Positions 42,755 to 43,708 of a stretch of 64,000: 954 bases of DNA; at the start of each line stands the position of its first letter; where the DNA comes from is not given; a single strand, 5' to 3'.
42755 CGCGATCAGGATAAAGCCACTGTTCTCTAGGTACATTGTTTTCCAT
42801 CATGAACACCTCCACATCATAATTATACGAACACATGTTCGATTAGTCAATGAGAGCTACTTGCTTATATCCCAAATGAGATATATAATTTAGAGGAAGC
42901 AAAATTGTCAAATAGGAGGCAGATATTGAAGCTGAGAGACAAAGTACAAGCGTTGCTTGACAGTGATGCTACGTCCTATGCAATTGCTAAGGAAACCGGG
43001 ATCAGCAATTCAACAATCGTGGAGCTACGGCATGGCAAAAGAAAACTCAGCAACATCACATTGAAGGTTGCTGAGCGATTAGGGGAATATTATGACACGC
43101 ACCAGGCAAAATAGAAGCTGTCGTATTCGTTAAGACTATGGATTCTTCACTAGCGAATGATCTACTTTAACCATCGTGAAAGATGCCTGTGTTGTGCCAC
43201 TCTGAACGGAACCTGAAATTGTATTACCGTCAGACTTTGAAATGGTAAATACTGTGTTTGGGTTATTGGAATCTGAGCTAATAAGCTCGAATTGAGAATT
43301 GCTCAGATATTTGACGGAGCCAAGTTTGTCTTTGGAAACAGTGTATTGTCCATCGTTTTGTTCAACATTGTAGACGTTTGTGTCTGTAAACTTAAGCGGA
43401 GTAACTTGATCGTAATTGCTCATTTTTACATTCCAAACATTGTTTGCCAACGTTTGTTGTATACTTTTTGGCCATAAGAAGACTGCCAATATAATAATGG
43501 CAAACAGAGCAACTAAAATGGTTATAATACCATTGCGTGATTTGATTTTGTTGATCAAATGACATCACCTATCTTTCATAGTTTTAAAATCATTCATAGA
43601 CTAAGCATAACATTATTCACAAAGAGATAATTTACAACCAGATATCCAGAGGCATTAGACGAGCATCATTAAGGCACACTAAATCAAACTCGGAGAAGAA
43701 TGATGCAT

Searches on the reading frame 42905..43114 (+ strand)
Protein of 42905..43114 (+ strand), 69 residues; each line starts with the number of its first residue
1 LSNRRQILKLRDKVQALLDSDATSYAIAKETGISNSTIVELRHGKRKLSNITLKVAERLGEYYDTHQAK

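Call 3: search_protein_families(library=pfam, proteins=[window:42905-43114:+], max_evalue=0.1)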
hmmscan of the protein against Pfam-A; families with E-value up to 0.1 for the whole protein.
window:42905-43114:+ (69 aa): 12 families
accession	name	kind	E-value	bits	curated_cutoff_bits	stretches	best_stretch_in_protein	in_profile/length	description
PF13443.12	HTH_26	-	0.0054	17.4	22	1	17-63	6-50/63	Cro/C1-type HTH DNA-binding domain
PF01381.28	HTH_3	-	0.0086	16.5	23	1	26-54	14-42/55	Helix-turn-helix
PF04967.18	HTH_10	-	0.013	15.8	23.1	1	22-48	24-51/53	HTH DNA binding domain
PF13384.12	HTH_23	-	0.02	15.2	24.6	1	9-41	3-37/50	Homeodomain-like domain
PF08279.18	HTH_11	-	0.02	15.2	25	1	10-39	2-33/55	HTH domain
PF04218.19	CENP-B_N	-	0.029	14.4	21.2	1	3-48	2-49/53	CENP-B N-terminal DNA-binding domain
PF01022.26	HTH_5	-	0.03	14.7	22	0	14-38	8-32/47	Bacterial regulatory protein, arsR family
PF13936.12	HTH_38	-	0.037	14.2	27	1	9-39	8-38/44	Helix-turn-helix domain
PF01371.25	Trp_repressor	-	0.048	14.2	27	1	4-39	31-67/88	Trp repressor protein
PF12844.13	HTH_19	-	0.065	13.6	30.2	0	26-60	17-52/64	Helix-turn-helix domain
PF02796.21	HTH_7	-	0.068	13.8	23.8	0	12-38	12-38/45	Helix-turn-helix domain of resolvase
PF12116.14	SpoIIID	-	0.073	13.6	27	1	17-68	15-64/82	Stage III sporulation protein D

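Call 4: search_protein_families(library=padloc, proteins=[window:42905-43114:+], max_evalue=0.1)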
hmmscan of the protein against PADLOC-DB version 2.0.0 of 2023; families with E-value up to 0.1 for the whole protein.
window:42905-43114:+ (69 aa): 1 family
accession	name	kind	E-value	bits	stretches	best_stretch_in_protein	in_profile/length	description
PDLC02926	HTH_VI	-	0.013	13.7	1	22-54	15-47/92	-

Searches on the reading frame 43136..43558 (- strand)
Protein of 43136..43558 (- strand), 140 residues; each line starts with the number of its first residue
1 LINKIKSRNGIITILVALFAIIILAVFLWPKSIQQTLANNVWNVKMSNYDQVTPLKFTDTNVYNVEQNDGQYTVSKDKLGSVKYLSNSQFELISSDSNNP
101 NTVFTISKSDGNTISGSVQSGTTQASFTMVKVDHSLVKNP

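Call 3: search_protein_families(library=pfam, proteins=[window:43136-43558:-], max_evalue=0.1)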
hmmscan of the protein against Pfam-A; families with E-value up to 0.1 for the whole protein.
window:43136-43558:- (140 aa): 2 families
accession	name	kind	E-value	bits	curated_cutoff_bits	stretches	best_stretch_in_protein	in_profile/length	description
PF25665.1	His1_capsid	-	0.047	14.1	27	1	11-40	7-36/73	His1 virus capsid protein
PF23896.1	DUF7244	-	0.096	13.2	27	0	55-78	14-38/57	Domain of unknown function (DUF7244)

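Call 4: search_protein_families(library=padloc, proteins=[window:43136-43558:-], max_evalue=0.1)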
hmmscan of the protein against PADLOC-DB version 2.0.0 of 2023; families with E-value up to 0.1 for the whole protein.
window:43136-43558:- (140 aa): 1 family
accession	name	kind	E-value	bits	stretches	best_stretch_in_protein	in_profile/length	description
PDLC04040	PD-T4-6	-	0.00073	16.4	1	7-76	316-391/547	-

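Call 6: search_protein_families(library=ncbifam, proteins=[window:43136-43558:-], max_evalue=0.1)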
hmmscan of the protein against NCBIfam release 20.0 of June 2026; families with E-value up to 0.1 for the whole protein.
window:43136-43558:- (140 aa): 0 families

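Call 7: search_protein_families(library=phrogs, proteins=[window:43136-43558:-], max_evalue=0.1)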
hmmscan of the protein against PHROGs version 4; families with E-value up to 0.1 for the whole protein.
window:43136-43558:- (140 aa): 4 families
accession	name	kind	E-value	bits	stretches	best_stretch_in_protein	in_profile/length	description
phrog_245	-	transcription regulation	0.00019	22.1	1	41-109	30-93/319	anti-repressor Ant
phrog_25776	-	unknown function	0.052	14.8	0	46-64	1-20/75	-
phrog_9762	-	unknown function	0.093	13.4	0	47-140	59-149/190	-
phrog_1486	-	moron, auxiliary metabolic gene and host takeover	0.095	14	0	9-55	36-79/130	membrane protein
